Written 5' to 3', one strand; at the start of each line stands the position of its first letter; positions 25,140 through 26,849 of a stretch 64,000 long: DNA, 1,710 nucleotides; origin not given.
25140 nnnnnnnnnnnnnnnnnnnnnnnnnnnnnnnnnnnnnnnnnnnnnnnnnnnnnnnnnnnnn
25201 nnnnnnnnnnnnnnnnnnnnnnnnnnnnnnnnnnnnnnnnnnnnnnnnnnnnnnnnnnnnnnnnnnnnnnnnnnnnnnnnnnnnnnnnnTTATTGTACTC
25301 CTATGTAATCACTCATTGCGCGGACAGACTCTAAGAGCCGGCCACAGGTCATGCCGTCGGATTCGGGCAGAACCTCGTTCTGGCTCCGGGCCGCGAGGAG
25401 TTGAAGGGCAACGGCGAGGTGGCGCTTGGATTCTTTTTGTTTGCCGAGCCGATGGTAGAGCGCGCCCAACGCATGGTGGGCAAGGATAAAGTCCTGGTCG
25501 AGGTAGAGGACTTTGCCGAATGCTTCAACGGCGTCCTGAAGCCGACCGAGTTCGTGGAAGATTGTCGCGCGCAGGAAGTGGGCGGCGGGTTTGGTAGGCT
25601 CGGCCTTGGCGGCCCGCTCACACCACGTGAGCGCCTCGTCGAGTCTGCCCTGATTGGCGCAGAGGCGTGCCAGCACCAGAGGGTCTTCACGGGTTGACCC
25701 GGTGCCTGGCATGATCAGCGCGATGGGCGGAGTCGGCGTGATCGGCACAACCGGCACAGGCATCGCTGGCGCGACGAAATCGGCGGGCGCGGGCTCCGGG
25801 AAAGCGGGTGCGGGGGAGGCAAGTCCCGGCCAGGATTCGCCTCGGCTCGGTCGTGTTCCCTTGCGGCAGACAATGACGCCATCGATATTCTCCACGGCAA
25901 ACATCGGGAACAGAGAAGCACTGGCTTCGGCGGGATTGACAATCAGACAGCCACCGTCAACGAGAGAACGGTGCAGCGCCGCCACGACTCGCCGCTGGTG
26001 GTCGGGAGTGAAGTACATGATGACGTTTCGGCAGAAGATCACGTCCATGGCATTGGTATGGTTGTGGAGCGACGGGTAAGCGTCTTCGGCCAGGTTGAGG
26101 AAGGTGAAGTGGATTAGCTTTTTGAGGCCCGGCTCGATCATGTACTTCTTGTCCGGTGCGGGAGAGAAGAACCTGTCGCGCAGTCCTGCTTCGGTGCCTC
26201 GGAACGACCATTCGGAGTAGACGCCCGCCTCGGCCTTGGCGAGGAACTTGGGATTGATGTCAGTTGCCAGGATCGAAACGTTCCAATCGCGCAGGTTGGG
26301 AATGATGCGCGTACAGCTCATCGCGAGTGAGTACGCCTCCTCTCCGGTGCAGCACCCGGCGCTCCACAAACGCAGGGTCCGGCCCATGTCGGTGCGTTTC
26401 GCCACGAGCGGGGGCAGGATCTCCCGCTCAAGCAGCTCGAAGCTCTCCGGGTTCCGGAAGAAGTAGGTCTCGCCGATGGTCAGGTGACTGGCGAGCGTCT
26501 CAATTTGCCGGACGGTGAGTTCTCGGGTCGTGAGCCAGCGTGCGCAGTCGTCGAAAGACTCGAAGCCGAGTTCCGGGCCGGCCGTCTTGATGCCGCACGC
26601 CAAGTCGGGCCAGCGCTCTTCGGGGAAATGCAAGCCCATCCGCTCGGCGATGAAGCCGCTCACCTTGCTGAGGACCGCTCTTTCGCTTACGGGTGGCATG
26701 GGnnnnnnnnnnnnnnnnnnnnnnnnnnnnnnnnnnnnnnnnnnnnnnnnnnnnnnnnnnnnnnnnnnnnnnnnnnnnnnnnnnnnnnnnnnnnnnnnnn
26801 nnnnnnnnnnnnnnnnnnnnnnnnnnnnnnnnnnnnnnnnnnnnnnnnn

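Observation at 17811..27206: Wsp-like alternative chemosensory operon whose terminal output genes are truncated paralogues of a second signalling locus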

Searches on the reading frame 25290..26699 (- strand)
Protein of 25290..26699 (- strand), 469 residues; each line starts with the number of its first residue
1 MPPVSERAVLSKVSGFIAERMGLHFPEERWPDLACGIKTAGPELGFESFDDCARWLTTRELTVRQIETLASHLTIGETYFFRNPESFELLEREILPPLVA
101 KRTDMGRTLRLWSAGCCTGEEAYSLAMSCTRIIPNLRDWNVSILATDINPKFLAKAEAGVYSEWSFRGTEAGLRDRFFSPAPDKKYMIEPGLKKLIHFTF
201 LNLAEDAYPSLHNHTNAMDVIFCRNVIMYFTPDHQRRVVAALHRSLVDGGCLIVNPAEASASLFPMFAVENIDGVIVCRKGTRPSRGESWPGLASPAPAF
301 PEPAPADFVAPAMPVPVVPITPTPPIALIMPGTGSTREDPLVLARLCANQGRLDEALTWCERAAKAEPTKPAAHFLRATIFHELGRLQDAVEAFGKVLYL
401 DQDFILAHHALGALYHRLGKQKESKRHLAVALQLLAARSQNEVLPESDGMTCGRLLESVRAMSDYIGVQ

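Call 3: search_protein_families(library=pfam, proteins=[window:25290-26699:-], max_evalue=0.01)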
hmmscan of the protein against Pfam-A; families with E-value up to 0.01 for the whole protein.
window:25290-26699:- (469 aa): 18 families
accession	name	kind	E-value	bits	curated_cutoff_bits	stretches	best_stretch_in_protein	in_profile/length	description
PF01739.24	CheR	-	1e-48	165.8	27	1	77-259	2-178/195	CheR methyltransferase, SAM binding domain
PF07719.23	TPR_2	-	1.5e-12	47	27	2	371-403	1-33/34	Tetratricopeptide repeat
PF13414.12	TPR_11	-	1.6e-12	47.3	26.8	2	380-419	3-42/42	TPR repeat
PF00515.34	TPR_1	-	4.1e-11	42.6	27.8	1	372-404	2-34/34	Tetratricopeptide repeat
PF13181.12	TPR_8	-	1.2e-09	38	25.7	0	373-403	3-33/34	Tetratricopeptide repeat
PF13431.12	TPR_17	-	4.7e-09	36.3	24.4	1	360-391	2-33/34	Tetratricopeptide repeat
PF07721.20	TPR_4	-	1.6e-07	31.7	27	1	341-362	5-26/26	Tetratricopeptide repeat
PF13432.12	TPR_16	-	2.8e-07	31.3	32.7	1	343-394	3-54/65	Tetratricopeptide repeat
PF08242.18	Methyltransf_12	-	7.9e-06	27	30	1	200-252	50-98/98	Methyltransferase domain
PF13424.12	TPR_12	-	8.6e-06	26.3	30.1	1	343-398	9-72/77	Tetratricopeptide repeat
PF13176.12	TPR_7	-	1.9e-05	24.9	27.9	0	343-371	5-35/36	Tetratricopeptide repeat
PF14559.12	TPR_19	-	2e-05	25.3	25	1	341-378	29-66/68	Tetratricopeptide repeat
PF13428.12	TPR_14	-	6.4e-05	23.7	23.5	1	342-379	6-43/44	Tetratricopeptide repeat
PF13649.12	Methyltransf_25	-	0.00014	22.9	27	0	209-250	56-97/97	Methyltransferase domain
PF12895.13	ANAPC3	-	0.00016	22.4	27.2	1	338-396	24-81/82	Anaphase-promoting complex, cyclosome, subunit 3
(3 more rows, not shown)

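Call 38: search_protein_families(library=ncbifam, proteins=[window:25290-26699:-], max_evalue=0.00001)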
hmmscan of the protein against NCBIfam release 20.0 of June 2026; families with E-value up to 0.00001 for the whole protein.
window:25290-26699:- (469 aa): 3 families
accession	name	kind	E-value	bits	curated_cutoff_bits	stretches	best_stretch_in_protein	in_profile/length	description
NF007902.0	PRK10611.1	equivalog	3.6e-21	75.6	435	1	65-263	81-269/287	protein-glutamate O-methyltransferase CheR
NF040959.1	MamA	equivalog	8.3e-08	31.9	200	1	353-432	121-200/204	magnetosome protein MamA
TIGR02917.1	PEP_TPR_lipo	equivalog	6.1e-07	27.7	312.2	1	343-429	165-319/899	XrtA/PEP-CTERM system TPR-repeat protein PrsT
